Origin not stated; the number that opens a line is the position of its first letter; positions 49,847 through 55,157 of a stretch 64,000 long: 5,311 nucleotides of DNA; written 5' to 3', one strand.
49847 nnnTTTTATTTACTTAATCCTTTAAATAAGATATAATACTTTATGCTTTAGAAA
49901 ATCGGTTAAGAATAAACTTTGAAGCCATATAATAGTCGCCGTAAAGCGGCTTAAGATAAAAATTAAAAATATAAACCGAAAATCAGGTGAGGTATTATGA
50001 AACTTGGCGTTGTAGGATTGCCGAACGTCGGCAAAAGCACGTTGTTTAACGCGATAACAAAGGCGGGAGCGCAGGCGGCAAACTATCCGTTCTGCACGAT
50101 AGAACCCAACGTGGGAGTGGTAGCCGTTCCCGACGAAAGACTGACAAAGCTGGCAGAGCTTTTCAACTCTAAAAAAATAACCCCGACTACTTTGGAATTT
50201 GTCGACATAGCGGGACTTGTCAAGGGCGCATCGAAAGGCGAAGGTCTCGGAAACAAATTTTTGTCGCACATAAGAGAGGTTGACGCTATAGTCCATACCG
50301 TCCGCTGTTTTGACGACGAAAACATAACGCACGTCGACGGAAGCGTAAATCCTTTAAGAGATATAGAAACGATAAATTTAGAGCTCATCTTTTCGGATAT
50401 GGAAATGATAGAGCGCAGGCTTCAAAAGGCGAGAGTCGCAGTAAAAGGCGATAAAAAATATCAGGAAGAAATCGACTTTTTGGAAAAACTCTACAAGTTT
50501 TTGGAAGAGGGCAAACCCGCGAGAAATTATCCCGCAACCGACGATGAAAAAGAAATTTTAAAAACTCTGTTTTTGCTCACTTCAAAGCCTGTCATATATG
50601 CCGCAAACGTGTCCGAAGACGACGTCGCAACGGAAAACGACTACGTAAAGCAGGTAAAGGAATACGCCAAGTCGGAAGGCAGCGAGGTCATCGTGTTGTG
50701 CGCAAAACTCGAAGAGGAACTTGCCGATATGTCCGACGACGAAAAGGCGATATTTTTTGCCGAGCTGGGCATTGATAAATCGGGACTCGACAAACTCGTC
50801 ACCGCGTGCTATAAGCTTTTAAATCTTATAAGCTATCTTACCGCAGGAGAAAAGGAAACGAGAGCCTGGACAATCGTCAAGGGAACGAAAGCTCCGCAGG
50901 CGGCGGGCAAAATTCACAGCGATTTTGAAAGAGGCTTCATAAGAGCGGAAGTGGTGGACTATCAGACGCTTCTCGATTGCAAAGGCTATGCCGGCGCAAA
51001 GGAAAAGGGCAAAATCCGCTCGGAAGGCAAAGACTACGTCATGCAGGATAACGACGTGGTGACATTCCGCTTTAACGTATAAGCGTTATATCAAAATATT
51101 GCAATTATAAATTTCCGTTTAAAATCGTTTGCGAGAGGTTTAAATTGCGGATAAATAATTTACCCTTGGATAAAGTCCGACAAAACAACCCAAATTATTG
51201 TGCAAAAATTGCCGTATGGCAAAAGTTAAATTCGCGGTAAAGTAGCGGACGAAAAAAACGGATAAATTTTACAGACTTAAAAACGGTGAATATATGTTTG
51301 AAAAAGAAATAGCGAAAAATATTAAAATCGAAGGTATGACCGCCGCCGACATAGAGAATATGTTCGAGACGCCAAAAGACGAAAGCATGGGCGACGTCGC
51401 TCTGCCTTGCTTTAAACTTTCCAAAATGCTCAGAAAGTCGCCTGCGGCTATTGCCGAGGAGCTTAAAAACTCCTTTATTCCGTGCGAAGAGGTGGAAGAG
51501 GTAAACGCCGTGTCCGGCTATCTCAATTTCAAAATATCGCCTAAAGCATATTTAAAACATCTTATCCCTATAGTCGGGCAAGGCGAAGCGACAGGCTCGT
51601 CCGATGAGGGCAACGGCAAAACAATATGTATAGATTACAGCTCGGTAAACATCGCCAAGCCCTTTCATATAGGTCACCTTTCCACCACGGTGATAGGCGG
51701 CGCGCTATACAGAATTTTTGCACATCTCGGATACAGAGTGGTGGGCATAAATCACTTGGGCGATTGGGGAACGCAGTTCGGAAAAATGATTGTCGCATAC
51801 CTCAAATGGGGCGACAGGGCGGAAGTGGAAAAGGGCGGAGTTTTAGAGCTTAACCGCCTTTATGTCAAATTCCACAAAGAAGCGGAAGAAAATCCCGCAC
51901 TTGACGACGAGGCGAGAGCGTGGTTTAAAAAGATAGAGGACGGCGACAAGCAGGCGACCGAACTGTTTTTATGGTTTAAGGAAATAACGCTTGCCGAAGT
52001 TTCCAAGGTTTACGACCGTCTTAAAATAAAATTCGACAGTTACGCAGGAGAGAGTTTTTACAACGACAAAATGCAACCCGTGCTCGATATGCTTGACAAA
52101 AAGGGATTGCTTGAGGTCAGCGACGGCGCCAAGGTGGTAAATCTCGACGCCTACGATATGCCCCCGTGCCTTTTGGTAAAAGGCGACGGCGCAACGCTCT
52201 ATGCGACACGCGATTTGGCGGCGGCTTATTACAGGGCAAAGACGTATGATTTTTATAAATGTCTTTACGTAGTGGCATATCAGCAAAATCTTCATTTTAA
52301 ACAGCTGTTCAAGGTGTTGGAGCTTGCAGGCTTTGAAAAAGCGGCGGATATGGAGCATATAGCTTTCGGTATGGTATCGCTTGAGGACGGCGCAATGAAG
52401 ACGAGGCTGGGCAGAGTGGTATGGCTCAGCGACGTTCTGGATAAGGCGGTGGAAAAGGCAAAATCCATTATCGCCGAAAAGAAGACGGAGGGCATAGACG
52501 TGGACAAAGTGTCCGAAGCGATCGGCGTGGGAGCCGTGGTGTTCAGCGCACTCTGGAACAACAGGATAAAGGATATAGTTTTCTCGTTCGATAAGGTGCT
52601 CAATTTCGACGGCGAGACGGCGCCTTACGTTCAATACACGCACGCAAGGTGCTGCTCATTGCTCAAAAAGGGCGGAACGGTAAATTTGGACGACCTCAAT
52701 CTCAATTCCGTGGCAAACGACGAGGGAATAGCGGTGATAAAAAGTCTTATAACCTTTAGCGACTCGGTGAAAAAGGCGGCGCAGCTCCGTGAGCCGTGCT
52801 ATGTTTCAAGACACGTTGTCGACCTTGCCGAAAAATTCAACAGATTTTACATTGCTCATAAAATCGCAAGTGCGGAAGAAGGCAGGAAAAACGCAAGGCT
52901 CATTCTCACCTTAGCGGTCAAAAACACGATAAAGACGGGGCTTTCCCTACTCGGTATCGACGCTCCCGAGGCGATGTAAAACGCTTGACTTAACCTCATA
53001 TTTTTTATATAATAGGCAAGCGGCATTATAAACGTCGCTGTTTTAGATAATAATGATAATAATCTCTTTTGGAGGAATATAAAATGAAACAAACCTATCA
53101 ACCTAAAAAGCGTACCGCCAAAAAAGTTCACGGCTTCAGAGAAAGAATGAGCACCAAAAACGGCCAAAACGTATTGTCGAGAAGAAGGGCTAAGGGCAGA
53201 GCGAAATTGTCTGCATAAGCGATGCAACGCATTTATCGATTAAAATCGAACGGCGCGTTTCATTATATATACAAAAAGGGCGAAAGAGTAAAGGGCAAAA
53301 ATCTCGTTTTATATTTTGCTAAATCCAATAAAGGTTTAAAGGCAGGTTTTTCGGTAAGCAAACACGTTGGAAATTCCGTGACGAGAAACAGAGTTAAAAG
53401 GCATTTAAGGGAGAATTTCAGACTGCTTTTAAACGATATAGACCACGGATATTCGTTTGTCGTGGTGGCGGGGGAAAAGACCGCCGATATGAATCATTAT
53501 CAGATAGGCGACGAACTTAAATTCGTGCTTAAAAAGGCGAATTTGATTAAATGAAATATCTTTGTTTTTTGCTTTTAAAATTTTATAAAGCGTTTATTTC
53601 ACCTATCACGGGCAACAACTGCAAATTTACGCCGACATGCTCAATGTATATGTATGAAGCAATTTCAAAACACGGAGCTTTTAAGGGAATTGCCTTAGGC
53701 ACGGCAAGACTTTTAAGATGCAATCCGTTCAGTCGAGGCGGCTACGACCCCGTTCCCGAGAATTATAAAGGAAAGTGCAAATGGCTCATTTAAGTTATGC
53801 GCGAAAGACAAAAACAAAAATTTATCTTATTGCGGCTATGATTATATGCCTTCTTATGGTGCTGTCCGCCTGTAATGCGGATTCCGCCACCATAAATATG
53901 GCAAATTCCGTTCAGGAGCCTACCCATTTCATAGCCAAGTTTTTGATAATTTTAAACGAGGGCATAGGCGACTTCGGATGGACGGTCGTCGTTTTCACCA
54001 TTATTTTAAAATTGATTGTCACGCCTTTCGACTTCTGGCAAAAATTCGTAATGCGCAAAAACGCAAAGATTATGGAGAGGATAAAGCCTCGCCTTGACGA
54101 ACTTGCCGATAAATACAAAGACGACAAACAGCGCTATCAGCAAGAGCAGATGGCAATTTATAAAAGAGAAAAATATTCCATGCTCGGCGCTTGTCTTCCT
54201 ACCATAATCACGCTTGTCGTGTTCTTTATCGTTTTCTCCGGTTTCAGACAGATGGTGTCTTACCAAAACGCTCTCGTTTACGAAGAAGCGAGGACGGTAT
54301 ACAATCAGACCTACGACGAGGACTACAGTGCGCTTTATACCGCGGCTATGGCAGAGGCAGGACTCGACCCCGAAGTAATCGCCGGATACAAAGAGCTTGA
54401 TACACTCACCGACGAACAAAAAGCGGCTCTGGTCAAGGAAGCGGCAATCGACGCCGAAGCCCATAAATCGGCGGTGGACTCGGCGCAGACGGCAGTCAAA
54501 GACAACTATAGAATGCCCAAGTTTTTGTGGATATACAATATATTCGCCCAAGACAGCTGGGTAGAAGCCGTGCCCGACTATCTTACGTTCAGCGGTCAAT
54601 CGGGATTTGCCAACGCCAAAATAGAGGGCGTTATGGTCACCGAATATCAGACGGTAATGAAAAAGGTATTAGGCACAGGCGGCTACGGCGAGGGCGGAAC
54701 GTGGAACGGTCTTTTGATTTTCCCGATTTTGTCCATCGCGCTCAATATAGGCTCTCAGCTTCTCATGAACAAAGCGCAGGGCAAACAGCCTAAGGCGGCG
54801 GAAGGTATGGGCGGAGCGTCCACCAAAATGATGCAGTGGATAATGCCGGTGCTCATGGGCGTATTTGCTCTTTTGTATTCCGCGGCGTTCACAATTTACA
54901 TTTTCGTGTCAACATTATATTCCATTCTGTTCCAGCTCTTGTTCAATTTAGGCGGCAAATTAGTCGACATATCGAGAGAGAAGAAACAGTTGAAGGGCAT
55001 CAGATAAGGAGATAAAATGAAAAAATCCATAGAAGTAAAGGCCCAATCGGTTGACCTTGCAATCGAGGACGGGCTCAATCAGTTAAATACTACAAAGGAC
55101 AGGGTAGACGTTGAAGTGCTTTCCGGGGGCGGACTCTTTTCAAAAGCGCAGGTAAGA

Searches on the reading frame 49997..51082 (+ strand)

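Call 7: search_protein_families(library=pfam, proteins=[window:49997-51082:+])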
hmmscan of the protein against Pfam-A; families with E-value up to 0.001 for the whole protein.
window:49997-51082:+ (361 aa): 3 families
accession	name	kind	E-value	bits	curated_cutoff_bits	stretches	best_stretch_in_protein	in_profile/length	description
PF06071.19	YchF-GTPase_C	-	9.7e-38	128.6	27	1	277-360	1-84/84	Protein of unknown function (DUF933)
PF01926.29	MMR_HSR1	-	3.4e-23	82.3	21.9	1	3-120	2-99/113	50S ribosome-binding GTPase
PF02421.24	FeoB_N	-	9.9e-10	38.6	27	1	3-47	3-47/156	Ferrous iron transport protein B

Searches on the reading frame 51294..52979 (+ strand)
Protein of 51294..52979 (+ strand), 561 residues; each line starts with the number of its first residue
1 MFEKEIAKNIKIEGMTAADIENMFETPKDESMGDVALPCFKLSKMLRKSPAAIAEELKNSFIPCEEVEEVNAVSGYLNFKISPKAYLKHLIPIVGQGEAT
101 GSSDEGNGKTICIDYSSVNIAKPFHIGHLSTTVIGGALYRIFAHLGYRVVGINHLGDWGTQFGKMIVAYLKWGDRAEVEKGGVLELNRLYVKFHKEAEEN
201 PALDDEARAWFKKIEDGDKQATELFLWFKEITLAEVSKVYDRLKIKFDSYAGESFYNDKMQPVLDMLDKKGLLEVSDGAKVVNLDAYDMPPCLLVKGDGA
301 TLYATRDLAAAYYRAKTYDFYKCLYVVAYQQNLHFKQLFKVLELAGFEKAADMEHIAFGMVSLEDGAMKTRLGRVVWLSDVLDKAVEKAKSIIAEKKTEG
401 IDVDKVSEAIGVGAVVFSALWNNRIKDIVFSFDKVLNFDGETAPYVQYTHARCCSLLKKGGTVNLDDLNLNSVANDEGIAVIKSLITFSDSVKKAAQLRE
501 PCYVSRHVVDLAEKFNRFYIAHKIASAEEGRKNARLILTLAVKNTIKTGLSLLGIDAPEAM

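Call 7: search_protein_families(library=pfam, proteins=[window:51294-52979:+])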
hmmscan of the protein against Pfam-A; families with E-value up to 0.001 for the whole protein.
window:51294-52979:+ (561 aa): 3 families
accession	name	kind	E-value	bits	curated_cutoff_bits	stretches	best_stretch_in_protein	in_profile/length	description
PF00750.26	tRNA-synt_1d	-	4.6e-90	302.5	23.3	1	103-432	14-349/349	tRNA synthetases class I (R), catalytic domain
PF05746.21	DALR_1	-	4.9e-28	98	22.3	1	446-561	1-117/117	DALR anticodon binding domain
PF03485.21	Arg_tRNA_synt_N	-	1.6e-13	51.5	21.5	1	3-81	4-85/85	Arginyl tRNA synthetase N terminal domain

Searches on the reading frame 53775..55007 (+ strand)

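Call 35: search_protein_families(library=pfam, max_evalue=0.00001, proteins=[window:53775-55007:+])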
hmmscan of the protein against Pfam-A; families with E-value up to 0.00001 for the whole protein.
window:53775-55007:+ (410 aa): 1 family
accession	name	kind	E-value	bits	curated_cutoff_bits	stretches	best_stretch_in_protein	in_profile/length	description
PF02096.25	60KD_IMP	-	7.5e-33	114.3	35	1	67-391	1-162/163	60Kd inner membrane protein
